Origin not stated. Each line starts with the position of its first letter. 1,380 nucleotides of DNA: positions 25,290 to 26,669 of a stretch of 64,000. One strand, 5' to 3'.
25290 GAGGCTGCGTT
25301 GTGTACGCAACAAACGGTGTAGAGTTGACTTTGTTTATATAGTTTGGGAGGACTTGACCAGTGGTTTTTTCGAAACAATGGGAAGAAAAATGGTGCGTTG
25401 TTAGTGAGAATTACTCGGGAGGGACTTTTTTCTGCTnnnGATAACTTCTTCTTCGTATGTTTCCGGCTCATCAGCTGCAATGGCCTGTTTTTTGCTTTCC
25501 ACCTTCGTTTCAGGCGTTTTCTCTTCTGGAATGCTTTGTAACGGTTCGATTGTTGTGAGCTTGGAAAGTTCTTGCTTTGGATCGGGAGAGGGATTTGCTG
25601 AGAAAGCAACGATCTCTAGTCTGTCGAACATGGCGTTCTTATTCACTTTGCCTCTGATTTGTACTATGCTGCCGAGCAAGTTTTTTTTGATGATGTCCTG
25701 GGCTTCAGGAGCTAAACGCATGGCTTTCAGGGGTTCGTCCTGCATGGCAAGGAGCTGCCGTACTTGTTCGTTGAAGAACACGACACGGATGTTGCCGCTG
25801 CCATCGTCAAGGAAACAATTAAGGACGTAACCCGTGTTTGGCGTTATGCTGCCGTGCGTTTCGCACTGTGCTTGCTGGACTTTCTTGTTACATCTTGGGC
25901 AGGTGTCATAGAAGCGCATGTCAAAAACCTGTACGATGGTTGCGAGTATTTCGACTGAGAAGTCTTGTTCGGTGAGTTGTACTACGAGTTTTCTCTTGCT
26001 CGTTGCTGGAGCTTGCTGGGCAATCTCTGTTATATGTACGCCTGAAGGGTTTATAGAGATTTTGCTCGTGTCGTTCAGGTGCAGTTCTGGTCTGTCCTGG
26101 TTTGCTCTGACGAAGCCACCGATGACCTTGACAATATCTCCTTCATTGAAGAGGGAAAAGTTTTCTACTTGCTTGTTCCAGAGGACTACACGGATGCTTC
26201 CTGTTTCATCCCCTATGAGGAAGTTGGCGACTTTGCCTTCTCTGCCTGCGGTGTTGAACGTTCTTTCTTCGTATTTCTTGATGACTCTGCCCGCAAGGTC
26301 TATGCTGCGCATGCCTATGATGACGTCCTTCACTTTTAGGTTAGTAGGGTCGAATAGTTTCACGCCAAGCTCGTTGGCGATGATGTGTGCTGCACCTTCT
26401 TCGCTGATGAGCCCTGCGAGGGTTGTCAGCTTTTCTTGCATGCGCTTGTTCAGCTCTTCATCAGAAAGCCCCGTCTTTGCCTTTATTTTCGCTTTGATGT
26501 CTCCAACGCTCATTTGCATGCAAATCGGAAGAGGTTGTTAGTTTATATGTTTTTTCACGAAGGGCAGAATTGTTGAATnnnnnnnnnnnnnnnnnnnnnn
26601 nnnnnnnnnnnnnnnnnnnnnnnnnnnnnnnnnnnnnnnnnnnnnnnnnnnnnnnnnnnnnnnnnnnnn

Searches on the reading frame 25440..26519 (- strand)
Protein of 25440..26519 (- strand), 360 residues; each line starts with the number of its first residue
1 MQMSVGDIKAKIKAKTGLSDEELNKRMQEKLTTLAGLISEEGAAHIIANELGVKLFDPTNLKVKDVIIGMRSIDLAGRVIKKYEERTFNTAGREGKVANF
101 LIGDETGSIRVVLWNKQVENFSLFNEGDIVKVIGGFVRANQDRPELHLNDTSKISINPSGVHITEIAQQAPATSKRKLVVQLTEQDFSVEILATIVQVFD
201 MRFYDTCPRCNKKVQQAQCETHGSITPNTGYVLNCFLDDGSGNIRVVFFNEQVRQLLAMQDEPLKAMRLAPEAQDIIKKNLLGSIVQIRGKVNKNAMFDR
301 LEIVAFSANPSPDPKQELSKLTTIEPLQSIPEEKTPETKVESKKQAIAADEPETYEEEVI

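Call 85: search_protein_families(library=pfam, proteins=[window:25440-26519:-], max_evalue=0.0001)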
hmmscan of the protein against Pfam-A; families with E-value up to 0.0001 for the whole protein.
window:25440-26519:- (360 aa): 3 families
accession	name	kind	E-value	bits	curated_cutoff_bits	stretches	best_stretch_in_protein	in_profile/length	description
PF01336.31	tRNA_anti-codon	-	1.5e-19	70.1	27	2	75-150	3-71/75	OB-fold nucleic acid binding domain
PF08646.16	Rep_fac-A_C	-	3.8e-09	36.9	28.5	1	193-293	6-119/146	Replication factor-A C terminal domain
PF21473.3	Ssb-like_OB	-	1.9e-05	25.2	24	0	82-121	26-65/97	Single-stranded DNA binding protein Ssb-like, OB fold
